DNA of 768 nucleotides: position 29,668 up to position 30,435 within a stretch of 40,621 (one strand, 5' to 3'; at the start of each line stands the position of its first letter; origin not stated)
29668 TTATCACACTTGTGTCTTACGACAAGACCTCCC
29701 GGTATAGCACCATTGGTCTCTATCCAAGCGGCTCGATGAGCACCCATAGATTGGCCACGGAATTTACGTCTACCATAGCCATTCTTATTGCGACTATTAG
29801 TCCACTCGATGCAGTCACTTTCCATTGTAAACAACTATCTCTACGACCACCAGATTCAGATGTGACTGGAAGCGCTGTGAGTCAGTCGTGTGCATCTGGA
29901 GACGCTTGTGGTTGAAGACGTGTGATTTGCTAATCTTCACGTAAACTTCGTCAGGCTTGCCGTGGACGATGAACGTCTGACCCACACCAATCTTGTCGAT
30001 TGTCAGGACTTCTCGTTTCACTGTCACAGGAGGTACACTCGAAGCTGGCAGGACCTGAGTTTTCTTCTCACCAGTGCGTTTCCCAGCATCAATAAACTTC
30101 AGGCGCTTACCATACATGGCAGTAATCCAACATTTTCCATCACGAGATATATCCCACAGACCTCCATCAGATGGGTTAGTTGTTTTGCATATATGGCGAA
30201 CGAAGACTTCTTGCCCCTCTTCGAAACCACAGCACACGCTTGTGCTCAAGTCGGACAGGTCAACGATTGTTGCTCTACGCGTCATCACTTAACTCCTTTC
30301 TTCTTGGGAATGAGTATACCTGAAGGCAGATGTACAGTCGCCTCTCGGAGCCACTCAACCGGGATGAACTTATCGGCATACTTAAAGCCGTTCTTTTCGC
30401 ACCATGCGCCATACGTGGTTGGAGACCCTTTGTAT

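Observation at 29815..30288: Unknown 157-aa ORF wedged between endonuclease I and an HNH gene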

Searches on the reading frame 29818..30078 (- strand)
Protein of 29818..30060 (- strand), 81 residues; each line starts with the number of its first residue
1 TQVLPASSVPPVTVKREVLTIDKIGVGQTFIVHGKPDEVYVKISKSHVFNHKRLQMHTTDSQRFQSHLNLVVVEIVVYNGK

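Call 19: find_related_loci(query=window:29818-30060:-, collection=viral_contigs, flank=2500)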
Query window:29818-30060:- (81 aa) in viral_contigs; peptide patterns used: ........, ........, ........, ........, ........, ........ (x = any residue, [..] = any of these).
41 stretches matched a pattern; 8 encode a relative of the query (tblastn E <= 1e-3); 8 distinct loci.
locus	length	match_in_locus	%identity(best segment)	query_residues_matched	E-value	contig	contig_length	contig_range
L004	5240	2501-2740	89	2-81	9e-46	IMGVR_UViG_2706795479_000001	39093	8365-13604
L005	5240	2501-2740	95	2-81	1e-42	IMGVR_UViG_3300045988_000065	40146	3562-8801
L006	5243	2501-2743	94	1-81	2e-42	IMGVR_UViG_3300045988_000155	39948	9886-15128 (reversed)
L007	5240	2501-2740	94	2-81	3e-41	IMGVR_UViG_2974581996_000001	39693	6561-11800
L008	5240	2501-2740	93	2-81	9e-41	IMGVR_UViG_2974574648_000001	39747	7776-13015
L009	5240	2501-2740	94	2-81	9e-41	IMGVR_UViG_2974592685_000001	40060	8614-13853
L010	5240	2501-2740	93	2-81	7e-41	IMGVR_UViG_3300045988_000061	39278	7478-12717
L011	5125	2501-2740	74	2-81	5e-31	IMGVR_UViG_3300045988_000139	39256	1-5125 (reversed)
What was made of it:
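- Tried and rejected: (11) The IMG/VR locus scan gave only 8 loci, so the annotated phage collection was used for the distribution instead (call 19).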

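Call 21: search_dna_similar(query=window:29818-30060:-, collection=phages, mode=protein, max_rows=60, rows=spread)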
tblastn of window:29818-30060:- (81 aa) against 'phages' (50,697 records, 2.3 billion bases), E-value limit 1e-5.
Records with a match: 219; places in all: 220; records where one place covers at least 80% of the query: 219.
Best place of each record, by identity: 95-99% 6; 90-95% 72; 80-90% 56; 60-80% 85.
By first word of the organism name: Escherichia 87; Salmonella 59; Enterobacter 18; Kayfunavirus 17; Citrobacter 10; Shigella 6; Klebsiella 5; Cronobacter 5; Bacteriophage 2; Hafnia 1; and 9 more.
By host as written in the record: Escherichia coli 47; Salmonella enterica subsp. enterica serovar Typhi 28; - 26; Salmonella enterica subsp. enterica serovar Typhi strain BRD948 10; Enterobacter cloacae 7; Salmonella enterica subsp. enterica serovar Paratyphi C 5; Citrobacter freundii CF3 5; Klebsiella pneumoniae 4; and 57 more.
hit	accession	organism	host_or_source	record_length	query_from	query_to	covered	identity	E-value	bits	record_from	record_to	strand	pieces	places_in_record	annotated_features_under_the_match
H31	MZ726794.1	Escherichia phage vB_EcoA_ASO2B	Escherichia coli O2 Strain ECL21443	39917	2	81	99%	95.0%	6e-38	138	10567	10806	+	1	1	hypothetical protein | RNA polymerase inhibitor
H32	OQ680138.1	Escherichia phage PH1061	Escherichia coli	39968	2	81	99%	95.0%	2e-37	137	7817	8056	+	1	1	hypothetical protein | HNH endonuclease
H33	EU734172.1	Escherichia phage EcoDS1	Escherichia coli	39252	1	81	100%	93.8%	2e-37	137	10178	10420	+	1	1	3.2: gp3.2 | 3.5: gp3.5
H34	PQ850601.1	Escherichia phage ElsieAttenhofer_Bas105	Escherichia coli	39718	1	81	100%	92.6%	5e-37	135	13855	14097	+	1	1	hypothetical protein | amidase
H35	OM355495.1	Escherichia phage ZH4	Escherichia coli GXEC-H4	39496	2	81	99%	93.8%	1e-36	134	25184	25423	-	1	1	hypothetical protein (x2)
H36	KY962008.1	Escherichia phage ST31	Escherichia coli ST130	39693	2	81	99%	93.8%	1e-36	134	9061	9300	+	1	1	hypothetical protein | N-acetyl-anhydromuranmyl-L-alanine amidase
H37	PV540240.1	Escherichia phage BUCT788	Escherichia coli E4002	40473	2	81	99%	92.5%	2e-36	134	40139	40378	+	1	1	hypothetical protein | similar to n-acetylmuramoyl-l-alanine amidase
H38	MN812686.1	Dickeya phage Monomax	Pectobacterium polaris F171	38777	2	81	99%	92.5%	3e-36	133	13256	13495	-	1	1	record has no annotation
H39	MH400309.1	Escherichia phage Vec13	Escherichia coli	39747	2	81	99%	92.5%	4e-36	133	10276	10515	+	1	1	hypothetical protein | N-acetylmuramoyl-L-alanine amidase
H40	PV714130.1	Escherichia phage Pipis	Escherichia coli UTI89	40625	2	81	99%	92.5%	4e-36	133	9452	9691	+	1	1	hypothetical protein | endolysin amidase | ribosome_binding_site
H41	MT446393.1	Escherichia virus TH16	Escherichia coli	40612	2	81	99%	92.5%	5e-36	132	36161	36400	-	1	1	record has no annotation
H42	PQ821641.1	Escherichia phage SD6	Escherichia sp.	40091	2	81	99%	92.5%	1e-35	131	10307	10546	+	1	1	SD6000018: hypothetical protein | SD6000019: hypothetical protein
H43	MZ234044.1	Escherichia phage vB_EcoP-PM129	Escherichia coli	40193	1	81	100%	91.4%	6e-36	132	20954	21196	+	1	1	hypothetical protein | endolysin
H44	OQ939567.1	Pectobacterium phage LET1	Pectobacterium sp.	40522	6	81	94%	96.1%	4e-42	150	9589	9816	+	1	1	hypothetical protein | endolysin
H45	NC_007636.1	Escherichia phage K1F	-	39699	2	81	99%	91.3%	9e-43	152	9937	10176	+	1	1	3.2: gp3.2 protein | 3.5: amidase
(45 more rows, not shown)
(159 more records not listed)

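Call 29: find_homologous_proteins(query=A3, max_evalue=0.01)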
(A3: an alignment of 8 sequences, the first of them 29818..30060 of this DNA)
Query A3 (8 sequences) (81 aa, profile of the alignment): 66 proteins with E <= 0.01 among 7317 candidates.
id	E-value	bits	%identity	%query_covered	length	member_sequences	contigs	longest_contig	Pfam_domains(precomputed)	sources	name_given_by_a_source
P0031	5.3e-44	166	91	99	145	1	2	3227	-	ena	-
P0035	2.5e-43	164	96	99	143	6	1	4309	-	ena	-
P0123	3.4e-43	163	94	95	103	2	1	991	-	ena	-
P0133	4.1e-43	163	93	99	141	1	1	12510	-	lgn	-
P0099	4.2e-43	163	94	99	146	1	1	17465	-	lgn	-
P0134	4.2e-43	163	93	99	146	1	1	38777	-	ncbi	-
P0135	4.8e-43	163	93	99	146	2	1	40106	-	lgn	-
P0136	4.9e-43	163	93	99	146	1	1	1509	-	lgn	-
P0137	4.9e-43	163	93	99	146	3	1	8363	-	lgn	-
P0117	5.7e-43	162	93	99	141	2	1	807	-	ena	-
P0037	6.3e-43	162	94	99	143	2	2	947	-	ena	-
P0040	7.3e-43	162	94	100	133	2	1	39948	-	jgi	jgi:hypothetical protein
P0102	7.8e-43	162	94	99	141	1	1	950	-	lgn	-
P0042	9.7e-43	162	91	99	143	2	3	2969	-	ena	-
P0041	1.0e-42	162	91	99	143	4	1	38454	-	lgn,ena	-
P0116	1.5e-42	161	94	99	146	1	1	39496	-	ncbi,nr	ncbi:hypothetical protein [Escherichia phage ZH4]|nr:hypothetical protein [Escherichia phage ZH4]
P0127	8.3e-42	159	79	99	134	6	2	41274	-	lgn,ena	-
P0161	3.3e-36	141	76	86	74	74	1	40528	-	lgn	-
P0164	6.9e-8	50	45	68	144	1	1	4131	-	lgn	-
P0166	1.2e-7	49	47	53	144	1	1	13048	-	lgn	-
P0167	1.3e-7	49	47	53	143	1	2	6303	-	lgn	-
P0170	1.5e-7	49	47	68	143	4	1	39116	-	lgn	-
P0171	2.6e-7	48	40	72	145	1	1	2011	-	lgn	-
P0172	2.9e-6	45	38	72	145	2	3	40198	-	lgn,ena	-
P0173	3.5e-6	45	39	70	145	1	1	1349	-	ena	-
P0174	4.1e-6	44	43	85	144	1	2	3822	-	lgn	-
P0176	4.4e-5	41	37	65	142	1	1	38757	-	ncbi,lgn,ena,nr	ncbi:MAG: hypothetical protein [Caudoviricetes sp.]|nr:MAG: hypothetical protein [Caudoviricetes sp.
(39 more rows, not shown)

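Call 30: search_solved_structures(query=A3, max_evalue=10, show_alignments=2)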
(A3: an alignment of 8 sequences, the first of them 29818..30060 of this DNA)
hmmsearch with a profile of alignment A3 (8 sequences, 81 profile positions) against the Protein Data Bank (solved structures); distinct sequences matched with E-value up to 10: 3.
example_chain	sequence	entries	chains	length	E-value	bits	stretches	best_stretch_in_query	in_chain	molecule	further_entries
9e2g_0G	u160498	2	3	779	0.075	16.1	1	12-40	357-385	CMF34/CARP4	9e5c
9e78_1O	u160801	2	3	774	0.4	13.8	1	17-46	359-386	RIB72B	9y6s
7jsa_J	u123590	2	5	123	0.51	13.5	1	34-76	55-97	ETS domain-containing transcription factor ERF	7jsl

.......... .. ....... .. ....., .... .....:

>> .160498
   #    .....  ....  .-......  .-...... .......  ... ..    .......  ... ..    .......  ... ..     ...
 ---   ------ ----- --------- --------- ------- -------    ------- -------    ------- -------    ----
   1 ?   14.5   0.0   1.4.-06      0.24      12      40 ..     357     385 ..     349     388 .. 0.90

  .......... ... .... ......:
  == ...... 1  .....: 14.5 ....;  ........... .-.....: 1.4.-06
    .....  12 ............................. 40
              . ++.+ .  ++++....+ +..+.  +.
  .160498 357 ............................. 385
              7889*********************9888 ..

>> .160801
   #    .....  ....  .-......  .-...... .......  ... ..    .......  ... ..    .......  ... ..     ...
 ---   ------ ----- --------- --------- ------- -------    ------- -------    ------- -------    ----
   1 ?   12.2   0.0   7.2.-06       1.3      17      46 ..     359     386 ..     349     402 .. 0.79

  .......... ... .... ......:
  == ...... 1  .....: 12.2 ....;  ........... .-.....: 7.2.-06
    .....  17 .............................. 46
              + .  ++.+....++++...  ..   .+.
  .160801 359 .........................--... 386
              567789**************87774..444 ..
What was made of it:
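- On Known anti-defence proteins (Tad2, Acr families and others): No sequence match in the PDB (call 30).
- Tried and rejected: (6) Sequence search of the PDB with the C-domain profile: best E 0.075, to cilia proteins, which is meaningless (call 30).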

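Call 33: find_encoding_contigs(protein=P0172, flank=5000, max_places=2)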
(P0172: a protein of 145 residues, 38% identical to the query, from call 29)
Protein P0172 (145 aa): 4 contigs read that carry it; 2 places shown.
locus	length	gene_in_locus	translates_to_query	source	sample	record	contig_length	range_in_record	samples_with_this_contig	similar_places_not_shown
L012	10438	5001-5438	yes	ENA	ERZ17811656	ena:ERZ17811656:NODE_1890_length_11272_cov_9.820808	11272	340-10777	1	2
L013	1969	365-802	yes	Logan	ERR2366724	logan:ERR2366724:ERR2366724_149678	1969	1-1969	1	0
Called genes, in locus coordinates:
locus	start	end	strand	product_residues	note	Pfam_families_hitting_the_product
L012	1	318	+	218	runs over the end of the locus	?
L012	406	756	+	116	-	PF25755:Phage_T3_1_05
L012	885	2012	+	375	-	PF01068:DNA_ligase_A_M (weak), PF17879:DNA_ligase_C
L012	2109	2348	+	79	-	-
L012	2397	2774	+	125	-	-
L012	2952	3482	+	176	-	-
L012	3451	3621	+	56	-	PF26839:DUF8272 (weak)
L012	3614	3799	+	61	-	PF16857:RNA_pol_inhib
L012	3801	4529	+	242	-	PF21265:SBB_T7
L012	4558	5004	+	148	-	PF05367:Phage_endo_I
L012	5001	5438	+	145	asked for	-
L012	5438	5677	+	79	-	-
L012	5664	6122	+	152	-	PF01510:Amidase_2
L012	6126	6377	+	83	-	-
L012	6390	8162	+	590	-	PF21268:Helic-prim_T7_N, PF01751:Toprim (weak), PF13155:Toprim_2, PF13662:Toprim_4, PF03796:DnaB_C, PF13481:AAA_25 (faint)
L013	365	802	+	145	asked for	-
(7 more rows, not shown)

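Call 43: predict_structure(alignment_id=A4)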
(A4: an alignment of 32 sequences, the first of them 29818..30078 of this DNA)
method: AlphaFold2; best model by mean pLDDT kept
length: 87 residues; sequences in the alignment: 32
mean_pLDDT: 75.7   pTM: 0.60
mean pLDDT of the five models: 75.7, 74.9, 73.9, 73.7, 72.5
residues with pLDDT >= 90: 17; 70-90: 36; 50-70: 31; < 50: 3
segments of 3 or more residues with pLDDT < 50: none
pLDDT, mean of each block of 10 residues (from residue 1): 55 60 79 87 89 91 87 72 55
secondary structure, 60 per line:
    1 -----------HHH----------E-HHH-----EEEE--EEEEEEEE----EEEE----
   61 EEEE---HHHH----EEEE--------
elements in order: E35-38 E41-48 E53-56 E61-64 H68-71 E76-79
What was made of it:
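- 29818..30027 (-): C-terminal domain, residues 87-156: basic (pI 9.7), nearly invariant small beta-barrel; the defining domain of the family. AF2 core pLDDT 79-91 (call 43).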

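Call 51: search_protein_families(library=padloc, proteins=[P0172, P0161], max_evalue=1)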
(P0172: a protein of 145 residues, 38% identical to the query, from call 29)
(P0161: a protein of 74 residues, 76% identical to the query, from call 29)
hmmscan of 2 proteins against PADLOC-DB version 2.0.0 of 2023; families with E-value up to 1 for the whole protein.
P0172 (145 aa): 0 families

P0161 (74 aa): 0 families

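Call 52: search_protein_families(library=ncbifam, proteins=[P0172, P0161], max_evalue=1)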
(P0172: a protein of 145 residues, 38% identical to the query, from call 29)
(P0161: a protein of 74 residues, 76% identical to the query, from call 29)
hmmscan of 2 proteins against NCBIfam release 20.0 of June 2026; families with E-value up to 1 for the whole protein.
P0172 (145 aa): 0 families

P0161 (74 aa): 1 family
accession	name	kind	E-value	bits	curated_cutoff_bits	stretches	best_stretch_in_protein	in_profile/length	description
NF002498.0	PRK01827.1-4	equivalog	0.031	13.6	427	1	22-56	203-237/283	thymidylate synthase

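Call 54: fold_search(model_id=the predicted structure, library=viral)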
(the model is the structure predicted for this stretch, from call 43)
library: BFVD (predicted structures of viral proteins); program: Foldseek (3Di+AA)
matches with E <= 10: 608; with E <= 0.001: 4
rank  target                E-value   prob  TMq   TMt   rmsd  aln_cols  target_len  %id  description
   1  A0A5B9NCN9            1.6e-08  1.00  0.62  0.72   4.1        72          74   72  Uncharacterized protein [Escherichia phage Penshu1]
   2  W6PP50                9.7e-08  1.00  0.65  0.42   3.9        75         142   69  Hypothetical phage protein [Citrobacter phage CR8]
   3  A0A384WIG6            7.7e-07  1.00  0.27  0.17  12.8        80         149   94  Uncharacterized protein [Escherichia phage IMM-002]
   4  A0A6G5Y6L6            1.0e-04  1.00  0.64  0.41   2.7        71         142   34  (no name in the UniProt tables at hand)
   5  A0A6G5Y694            3.6e-03  1.00  0.55  0.66   3.3        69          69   22  (no name in the UniProt tables at hand)
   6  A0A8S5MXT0            5.2e-03  1.00  0.52  0.59   3.5        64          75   16  Uncharacterized protein [Siphoviridae sp. ctuUw41]
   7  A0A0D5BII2            5.9e-03  1.00  0.56  0.65   3.1        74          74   14  Uncharacterized protein [Escherichia phage 172-1]
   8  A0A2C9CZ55            8.5e-03  1.00  0.61  0.70   2.2        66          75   18  Uncharacterized protein [Yersinia phage fHe-Yen9-03]
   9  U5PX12                1.4e-02  1.00  0.50  0.35   2.4        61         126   20  Uncharacterized protein [Clavibacter phage CN1A]
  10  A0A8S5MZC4            1.5e-02  1.00  0.55  0.60   4.5        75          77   20  Uncharacterized protein [Siphoviridae sp. ctuUw41]
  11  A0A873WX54            1.7e-02  1.00  0.44  0.59   3.3        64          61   12  (no name in the UniProt tables at hand)
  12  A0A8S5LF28            1.8e-02  1.00  0.52  0.56   3.2        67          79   10  Uncharacterized protein [Siphoviridae sp. ctABi4]
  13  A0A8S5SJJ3            2.5e-02  1.00  0.50  0.40   2.7        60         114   15  Stage II sporulation protein E (SpoIIE) [Siphoviridae sp. ctvhu9]
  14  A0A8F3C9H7            2.9e-02  1.00  0.58  0.58   2.6        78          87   13  Uncharacterized protein [Escherichia phage vB_EcoP_SU7]
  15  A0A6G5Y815            2.9e-02  1.00  0.55  0.67   5.4        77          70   13  (no name in the UniProt tables at hand)
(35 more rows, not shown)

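Call 57: search_dna_similar(query=P0172, collection=phages, mode=protein, max_rows=30, max_evalue=0.001)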
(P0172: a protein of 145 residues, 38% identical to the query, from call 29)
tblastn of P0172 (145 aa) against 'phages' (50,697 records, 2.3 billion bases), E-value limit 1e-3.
Records with a match: 139; places in all: 140; records where one place covers at least 80% of the query: 3.
Best place of each record, by identity: 60-80% 1; <60% 138.
By first word of the organism name: Salmonella 58; Escherichia 36; Enterobacter 13; Shigella 6; Citrobacter 6; Kayfunavirus 6; Cronobacter 5; Klebsiella 4; Providencia 2; Morganella 1; and 2 more.
By host as written in the record: Salmonella enterica subsp. enterica serovar Typhi 28; Escherichia coli 20; - 10; Salmonella enterica subsp. enterica serovar Typhi strain BRD948 10; Salmonella enterica subsp. enterica serovar Paratyphi C 5; Citrobacter freundii CF3 5; Enterobacter cloacae 5; Salmonella enterica subsp. enterica serovar Paratyphi A 4; and 35 more.
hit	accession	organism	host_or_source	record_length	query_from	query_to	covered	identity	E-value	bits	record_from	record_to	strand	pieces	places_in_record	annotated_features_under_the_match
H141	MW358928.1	Providencia phage PSTRCR_120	sewage sample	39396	1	145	100%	52.2%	7e-42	152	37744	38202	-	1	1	hypothetical protein | endonuclease I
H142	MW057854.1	Providencia phage PSTCR2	Providencia stuartii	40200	60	145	59%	75.3%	1e-36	137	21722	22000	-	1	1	hypothetical protein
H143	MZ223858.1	Enterobacter phage EV136_1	Enterobacter sp.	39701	5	141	94%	30.2%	2e-5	48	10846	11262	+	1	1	hypothetical protein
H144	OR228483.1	Escherichia phage pO2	Escherichia coli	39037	9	131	85%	27.2%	4e-4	45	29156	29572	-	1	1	hypothetical protein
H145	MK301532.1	Escherichia phage Ro45lw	Escherichia coli STEC O45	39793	60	141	57%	37.1%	4e-7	53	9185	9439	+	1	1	hypothetical protein | endonuclease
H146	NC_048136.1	Escherichia phage Ro45lw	Escherichia coli STEC O45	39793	60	141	57%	37.1%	4e-7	53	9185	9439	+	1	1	hypothetical protein | endonuclease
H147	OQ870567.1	Escherichia phage SR04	Escherichia coli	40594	55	141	60%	33.0%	4e-4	45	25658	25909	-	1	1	hypothetical protein (x2)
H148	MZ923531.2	Salmonella phage PRF-SP1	Salmonella enterica subsp. enterica ...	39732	57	141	59%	33.0%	1e-4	46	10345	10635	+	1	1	hypothetical protein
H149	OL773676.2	Salmonella phage PRF-SP4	Salmonella enterica subsp. enterica ...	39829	57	141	59%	33.0%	1e-4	46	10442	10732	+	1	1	hypothetical protein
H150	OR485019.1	Salmonella phage STP-SP3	Salmonella enterica subsp. enterica ...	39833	57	141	59%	33.0%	1e-4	46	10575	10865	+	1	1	hypothetical protein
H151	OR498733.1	Salmonella phage STP-SP6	Salmonella enterica subsp. enterica ...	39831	57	141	59%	33.0%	1e-4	46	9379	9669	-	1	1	hypothetical protein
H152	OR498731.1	Salmonella phage STP-SP4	Salmonella enterica subsp. enterica ...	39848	57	141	59%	33.0%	1e-4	46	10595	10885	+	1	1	hypothetical protein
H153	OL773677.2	Salmonella phage PRF-SP5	Salmonella enterica subsp. enterica ...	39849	57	141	59%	33.0%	1e-4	46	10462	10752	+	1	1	hypothetical protein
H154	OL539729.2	Salmonella phage PRF-SP3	Salmonella enterica subsp. enterica ...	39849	57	141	59%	33.0%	1e-4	46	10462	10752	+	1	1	hypothetical protein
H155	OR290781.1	Salmonella phage PRF-SP7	Salmonella enterica subsp. enterica ...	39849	57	141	59%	33.0%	1e-4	46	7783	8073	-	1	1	hypothetical protein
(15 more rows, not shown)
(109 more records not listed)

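Call 69: search_protein_families(library=pfam, alignment_id=A4, max_evalue=10)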
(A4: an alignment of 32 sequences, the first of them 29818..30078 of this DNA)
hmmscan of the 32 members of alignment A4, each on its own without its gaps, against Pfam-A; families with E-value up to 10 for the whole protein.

A. member 1, window:29818-30078:- (87 aa): 2 families
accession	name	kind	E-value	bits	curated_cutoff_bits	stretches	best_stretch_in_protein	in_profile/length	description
PF15139.11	CFAP95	-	0.12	12.7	27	1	4-75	69-140/195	Protein CFAP95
PF05387.16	Chorion_3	-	0.22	11.4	22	1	2-64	140-200/277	Chorion family 3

B. families by the number of members that match (of 32 scanned): 7 families
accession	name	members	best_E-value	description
PF07791.16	Imm11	5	0.037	Immunity protein family (Imm11)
PF15139.11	CFAP95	3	0.026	Protein CFAP95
PF03456.24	uDENN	1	0.026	uDENN domain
PF18942.5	DUF5689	1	0.036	Family of unknown function (DUF5689)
PF22639.1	Gp18_dom_I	1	0.046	Tail sheath protein Gp18-like domain I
PF05387.16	Chorion_3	1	0.22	Chorion family 3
PF11358.13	DUF3158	1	0.25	Protein of unknown function (DUF3158)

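Call 70: search_protein_families(library=pfam, proteins=[P0166, P0167, P0170, P0171, P0172, P0173, P0174, P0176, P0164], max_evalue=10)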
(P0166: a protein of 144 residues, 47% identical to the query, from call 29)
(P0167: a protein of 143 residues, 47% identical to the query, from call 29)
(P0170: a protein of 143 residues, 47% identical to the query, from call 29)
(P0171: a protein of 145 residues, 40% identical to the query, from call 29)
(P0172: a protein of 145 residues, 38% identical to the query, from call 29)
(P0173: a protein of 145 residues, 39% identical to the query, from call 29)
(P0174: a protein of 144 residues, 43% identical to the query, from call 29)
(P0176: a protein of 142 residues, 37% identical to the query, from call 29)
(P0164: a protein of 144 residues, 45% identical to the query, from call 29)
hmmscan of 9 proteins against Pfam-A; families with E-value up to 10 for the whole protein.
P0166 (144 aa): 0 families

P0167 (143 aa): 0 families

P0170 (143 aa): 0 families

P0171 (145 aa): 0 families

P0172 (145 aa): 0 families

P0173 (145 aa): 0 families

P0174 (144 aa): 0 families

P0176 (142 aa): 0 families

P0164 (144 aa): 0 families
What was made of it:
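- Tried and rejected: None occur in the Providencia group (calls 69, 70).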

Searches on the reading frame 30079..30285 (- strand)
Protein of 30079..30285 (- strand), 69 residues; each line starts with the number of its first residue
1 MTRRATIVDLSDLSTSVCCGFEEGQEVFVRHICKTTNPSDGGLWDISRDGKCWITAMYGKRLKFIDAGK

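Call 36: search_dna_similar(query=window:30079-30285:-, collection=phages, mode=protein, max_rows=40, max_evalue=0.001)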
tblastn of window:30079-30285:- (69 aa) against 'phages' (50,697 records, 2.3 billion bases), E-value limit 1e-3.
Records with a match: 10; places in all: 11; records where one place covers at least 80% of the query: 8.
Best place of each record, by identity: 60-80% 1; <60% 9.
By first word of the organism name: Enterobacter 7; Escherichia 3.
By host as written in the record: Enterobacter cloacae 4; Escherichia sp. 1; Enterobacter cloacae (BPA MR KB) 1; Enterobacter cloacae ATCC 50398 ZM 1; Escherichia coli DSM 30083 = JCM 1649 = ATCC 11775 1; Escherichia coli 1; Enterobacter cloacae OMCS-22-1551 1.
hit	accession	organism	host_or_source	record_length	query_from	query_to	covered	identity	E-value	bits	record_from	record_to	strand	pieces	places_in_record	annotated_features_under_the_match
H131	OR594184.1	Escherichia phage vB_EcoM_SHAK9454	Escherichia sp.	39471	1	68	99%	55.9%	5e-18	81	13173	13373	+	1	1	similar to hypothetical protein; phrog=13039; top_hit=NC_023548_p27 | similar to endonuclease VII; phrog=2633; top_hit=JF704113_p96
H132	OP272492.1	Enterobacter phage 03_vB_Eclo_IJM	Enterobacter cloacae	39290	1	69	100%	52.2%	4e-15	73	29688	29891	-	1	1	hypothetical protein | endonuclease I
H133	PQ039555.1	Enterobacter phage vB_Ecl_MII_004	Enterobacter cloacae (BPA MR KB)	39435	1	69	100%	52.2%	4e-15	73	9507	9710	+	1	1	hypothetical protein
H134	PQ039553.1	Enterobacter phage vB_Ecl_MII_002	Enterobacter cloacae ATCC 50398 ZM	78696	1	69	100%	52.2%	4e-15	73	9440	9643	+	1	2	rasttk_feature_creation_tool=svr_big_repeats | svr_condense_repeats | hypothetical protein | endonuclease I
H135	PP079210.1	Escherichia phage phiYIO1-1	Escherichia coli DSM 30083 = JCM 1649 = ...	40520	1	68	99%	52.9%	1e-15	74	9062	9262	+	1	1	YIO1_gp17: hypothetical protein | YIO1_gp16: endonuclease I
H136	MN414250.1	Escherichia phage RDN8.1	Escherichia coli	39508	1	69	100%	50.7%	5e-15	72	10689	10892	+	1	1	hypothetical protein | endonuclease I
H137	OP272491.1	Enterobacter phage 02_vB_Eclo_IJM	Enterobacter cloacae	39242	1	69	100%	50.7%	6e-8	78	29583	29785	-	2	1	hypothetical protein | endolysin | endonuclease I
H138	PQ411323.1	Enterobacter phage vB_VIPECLMC06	Enterobacter cloacae OMCS-22-1551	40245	1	69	100%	49.3%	7e-15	72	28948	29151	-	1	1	hypothetical protein | endonuclease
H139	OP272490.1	Enterobacter phage 01_vB_Eclo_IJM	Enterobacter cloacae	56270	21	69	71%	55.1%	2e-11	62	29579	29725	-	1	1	hypothetical protein (x2)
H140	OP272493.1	Enterobacter phage 04_vB_Eclo_IJM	Enterobacter cloacae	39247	38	69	46%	62.5%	5e-7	50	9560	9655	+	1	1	hypothetical protein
